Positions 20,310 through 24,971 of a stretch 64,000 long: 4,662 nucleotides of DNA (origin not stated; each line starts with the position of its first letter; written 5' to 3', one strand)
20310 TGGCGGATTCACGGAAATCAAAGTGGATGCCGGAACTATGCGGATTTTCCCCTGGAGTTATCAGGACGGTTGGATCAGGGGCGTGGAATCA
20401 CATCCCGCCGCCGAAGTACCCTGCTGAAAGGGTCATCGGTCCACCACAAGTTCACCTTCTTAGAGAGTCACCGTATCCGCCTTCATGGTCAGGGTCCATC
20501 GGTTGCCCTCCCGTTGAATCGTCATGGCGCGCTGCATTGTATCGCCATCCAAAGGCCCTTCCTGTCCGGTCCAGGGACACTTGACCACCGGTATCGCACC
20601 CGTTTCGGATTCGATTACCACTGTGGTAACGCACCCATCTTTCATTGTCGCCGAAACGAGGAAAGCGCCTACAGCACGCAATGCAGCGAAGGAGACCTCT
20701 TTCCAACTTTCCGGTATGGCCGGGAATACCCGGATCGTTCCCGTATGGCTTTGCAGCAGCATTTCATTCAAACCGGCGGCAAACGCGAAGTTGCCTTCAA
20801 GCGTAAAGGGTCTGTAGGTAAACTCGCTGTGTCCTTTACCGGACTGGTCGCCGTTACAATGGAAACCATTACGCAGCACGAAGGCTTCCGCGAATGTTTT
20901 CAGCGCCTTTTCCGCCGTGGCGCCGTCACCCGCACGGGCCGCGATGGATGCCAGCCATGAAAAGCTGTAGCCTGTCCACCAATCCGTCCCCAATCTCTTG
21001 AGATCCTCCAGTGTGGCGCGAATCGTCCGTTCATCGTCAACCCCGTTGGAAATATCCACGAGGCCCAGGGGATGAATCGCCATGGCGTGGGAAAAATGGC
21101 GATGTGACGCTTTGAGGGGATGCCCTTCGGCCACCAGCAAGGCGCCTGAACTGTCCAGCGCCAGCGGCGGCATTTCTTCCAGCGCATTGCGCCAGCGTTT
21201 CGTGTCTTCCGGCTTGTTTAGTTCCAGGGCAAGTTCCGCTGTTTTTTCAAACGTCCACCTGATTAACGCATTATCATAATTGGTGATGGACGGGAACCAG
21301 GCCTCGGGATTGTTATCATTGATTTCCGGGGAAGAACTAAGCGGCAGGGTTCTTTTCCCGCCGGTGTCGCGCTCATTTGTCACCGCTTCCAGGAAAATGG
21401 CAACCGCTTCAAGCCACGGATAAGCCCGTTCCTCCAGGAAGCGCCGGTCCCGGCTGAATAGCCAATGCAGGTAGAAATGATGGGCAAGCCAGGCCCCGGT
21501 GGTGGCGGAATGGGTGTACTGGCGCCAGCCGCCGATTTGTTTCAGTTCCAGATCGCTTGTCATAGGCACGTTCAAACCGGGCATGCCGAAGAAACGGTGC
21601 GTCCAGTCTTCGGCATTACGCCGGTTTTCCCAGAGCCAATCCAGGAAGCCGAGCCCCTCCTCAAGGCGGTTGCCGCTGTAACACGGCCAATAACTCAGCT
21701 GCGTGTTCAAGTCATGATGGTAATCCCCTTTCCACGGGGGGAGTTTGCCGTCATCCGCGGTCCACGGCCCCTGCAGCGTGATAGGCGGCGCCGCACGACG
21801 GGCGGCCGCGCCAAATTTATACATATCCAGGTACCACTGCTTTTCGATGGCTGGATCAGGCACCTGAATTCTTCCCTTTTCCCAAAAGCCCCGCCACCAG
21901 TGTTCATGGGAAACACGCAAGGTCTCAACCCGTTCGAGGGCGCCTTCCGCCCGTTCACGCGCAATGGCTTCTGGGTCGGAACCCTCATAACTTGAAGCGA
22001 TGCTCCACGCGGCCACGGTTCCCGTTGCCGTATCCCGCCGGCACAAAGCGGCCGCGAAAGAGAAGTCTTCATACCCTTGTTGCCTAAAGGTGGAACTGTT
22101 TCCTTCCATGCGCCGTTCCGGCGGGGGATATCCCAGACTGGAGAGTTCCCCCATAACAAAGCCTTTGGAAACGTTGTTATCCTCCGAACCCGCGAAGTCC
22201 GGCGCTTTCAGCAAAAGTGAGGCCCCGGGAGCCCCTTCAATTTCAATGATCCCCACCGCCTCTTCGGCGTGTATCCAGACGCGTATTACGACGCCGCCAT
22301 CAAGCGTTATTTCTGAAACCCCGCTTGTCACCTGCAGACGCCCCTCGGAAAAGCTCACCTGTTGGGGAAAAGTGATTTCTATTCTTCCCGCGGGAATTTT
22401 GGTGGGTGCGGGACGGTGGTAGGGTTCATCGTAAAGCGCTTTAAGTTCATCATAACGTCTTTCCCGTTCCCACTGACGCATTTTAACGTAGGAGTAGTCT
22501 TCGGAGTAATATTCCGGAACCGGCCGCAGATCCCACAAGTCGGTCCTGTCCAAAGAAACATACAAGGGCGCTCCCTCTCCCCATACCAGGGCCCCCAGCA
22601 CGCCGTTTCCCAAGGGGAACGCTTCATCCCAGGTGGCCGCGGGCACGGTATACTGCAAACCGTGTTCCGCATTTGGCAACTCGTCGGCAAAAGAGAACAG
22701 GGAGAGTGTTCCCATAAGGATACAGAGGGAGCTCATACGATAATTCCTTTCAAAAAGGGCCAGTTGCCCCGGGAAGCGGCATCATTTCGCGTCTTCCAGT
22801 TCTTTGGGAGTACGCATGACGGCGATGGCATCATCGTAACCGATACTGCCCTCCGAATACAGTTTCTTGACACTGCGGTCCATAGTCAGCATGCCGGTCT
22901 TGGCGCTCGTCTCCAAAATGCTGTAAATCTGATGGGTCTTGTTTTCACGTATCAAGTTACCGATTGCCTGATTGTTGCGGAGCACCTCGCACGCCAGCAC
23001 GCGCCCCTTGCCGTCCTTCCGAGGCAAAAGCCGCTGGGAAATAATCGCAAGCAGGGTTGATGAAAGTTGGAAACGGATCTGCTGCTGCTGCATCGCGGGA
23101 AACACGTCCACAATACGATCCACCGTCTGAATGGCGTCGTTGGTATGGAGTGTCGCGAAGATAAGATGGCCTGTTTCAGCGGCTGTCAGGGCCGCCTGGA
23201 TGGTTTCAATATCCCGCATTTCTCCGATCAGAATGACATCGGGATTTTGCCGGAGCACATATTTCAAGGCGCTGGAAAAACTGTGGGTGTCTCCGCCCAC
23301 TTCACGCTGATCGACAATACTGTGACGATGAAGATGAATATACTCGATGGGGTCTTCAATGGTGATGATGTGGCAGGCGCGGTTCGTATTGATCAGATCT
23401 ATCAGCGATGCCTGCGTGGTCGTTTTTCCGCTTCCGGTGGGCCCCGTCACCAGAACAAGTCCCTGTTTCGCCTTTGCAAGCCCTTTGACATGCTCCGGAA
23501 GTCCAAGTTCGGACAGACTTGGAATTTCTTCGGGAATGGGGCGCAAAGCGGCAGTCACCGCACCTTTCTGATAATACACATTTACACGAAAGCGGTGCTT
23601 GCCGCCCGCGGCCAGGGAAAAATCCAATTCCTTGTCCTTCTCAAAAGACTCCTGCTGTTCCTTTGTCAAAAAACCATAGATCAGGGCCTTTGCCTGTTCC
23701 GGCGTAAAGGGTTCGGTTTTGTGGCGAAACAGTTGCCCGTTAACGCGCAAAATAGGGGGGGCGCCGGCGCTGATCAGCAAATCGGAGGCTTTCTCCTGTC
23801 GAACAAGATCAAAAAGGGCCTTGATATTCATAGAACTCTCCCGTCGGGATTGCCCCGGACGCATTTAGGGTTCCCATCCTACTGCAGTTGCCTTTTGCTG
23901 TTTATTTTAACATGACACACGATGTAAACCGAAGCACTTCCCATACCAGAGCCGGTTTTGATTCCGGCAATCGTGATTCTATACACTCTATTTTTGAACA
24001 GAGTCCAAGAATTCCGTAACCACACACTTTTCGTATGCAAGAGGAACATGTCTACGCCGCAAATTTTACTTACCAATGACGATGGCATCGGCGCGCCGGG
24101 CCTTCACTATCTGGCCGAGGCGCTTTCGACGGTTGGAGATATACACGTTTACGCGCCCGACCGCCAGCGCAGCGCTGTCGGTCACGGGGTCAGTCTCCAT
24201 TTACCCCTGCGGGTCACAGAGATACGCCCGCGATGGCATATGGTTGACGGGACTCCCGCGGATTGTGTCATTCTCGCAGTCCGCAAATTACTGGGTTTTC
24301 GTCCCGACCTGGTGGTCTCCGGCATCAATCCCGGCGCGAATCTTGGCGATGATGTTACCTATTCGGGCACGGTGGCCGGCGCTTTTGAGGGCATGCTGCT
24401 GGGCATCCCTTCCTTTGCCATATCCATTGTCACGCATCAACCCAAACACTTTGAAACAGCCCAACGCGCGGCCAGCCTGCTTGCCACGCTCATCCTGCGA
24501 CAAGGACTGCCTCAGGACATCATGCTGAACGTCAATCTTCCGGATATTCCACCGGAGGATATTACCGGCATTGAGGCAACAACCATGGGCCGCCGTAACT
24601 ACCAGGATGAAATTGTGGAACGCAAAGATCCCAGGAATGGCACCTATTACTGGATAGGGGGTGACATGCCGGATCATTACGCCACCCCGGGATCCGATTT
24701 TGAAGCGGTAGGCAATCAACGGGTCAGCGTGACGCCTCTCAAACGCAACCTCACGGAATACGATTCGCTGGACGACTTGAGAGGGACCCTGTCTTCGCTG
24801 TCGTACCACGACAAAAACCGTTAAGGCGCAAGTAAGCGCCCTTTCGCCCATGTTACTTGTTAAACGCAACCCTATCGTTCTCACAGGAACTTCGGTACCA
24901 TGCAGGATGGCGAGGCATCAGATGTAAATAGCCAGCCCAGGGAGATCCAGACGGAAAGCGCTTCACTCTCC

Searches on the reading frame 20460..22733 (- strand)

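Call 25: search_protein_families(library=pfam, proteins=[window:20460-22733:-], max_evalue=0.0001)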
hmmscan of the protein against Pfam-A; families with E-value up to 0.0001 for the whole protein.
window:20460-22733:- (757 aa): 4 families
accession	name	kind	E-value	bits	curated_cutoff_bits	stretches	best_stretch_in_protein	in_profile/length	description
PF22124.2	Glyco_hydro_95_cat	-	6.6e-52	177.2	27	1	307-659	63-408/408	Glycosyl hydrolase family 95 catalytic domain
PF21307.2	Glyco_hydro_95_C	-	1.6e-10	41.8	27.6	1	661-720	1-60/94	Glycoside hydrolase family 95, C-terminal domain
PF14498.12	Glyco_hyd_65N_2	-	3.5e-10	40.7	27.7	1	26-129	1-105/234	Glycosyl hydrolase family 65, N-terminal domain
PF18961.6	DUF5703_N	-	5.4e-07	30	26.7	0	28-68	2-42/287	Domain of unknown function (DUF5703)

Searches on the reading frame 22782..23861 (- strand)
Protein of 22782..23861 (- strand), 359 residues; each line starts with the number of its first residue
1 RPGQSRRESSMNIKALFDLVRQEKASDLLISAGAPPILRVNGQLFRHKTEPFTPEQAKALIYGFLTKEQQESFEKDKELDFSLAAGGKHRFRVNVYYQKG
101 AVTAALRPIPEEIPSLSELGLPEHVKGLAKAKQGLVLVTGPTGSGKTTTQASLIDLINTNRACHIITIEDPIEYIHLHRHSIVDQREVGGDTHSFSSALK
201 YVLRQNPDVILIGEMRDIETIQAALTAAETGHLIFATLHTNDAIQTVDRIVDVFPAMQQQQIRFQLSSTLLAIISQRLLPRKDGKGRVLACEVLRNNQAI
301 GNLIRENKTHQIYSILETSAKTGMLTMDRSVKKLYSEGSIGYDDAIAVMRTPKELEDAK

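Call 25: search_protein_families(library=pfam, proteins=[window:22782-23861:-], max_evalue=0.0001)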
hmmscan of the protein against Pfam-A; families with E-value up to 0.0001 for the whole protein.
window:22782-23861:- (359 aa): 1 family
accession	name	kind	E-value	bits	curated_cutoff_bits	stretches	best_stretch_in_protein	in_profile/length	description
PF00437.27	T2SSE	-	2.8e-47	161.6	24.9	1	59-292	59-288/370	Type II/IV secretion system protein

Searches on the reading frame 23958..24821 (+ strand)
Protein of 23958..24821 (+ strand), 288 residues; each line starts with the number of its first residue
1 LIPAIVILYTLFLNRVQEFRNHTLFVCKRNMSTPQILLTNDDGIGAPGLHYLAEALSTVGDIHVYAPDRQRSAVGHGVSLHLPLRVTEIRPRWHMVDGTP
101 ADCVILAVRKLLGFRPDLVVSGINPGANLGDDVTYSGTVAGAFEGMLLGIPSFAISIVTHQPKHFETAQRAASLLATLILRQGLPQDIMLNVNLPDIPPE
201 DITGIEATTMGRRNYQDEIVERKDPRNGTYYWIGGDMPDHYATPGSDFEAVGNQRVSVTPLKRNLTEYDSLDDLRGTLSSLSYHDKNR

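Call 49: search_protein_families(library=pfam, proteins=[window:23958-24821:+], max_evalue=0.0001)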
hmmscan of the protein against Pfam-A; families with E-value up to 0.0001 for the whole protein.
window:23958-24821:+ (288 aa): 1 family
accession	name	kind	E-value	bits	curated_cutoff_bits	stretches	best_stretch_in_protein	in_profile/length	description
PF01975.23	SurE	-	1.8e-60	204.4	22.1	1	36-216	1-188/189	Survival protein SurE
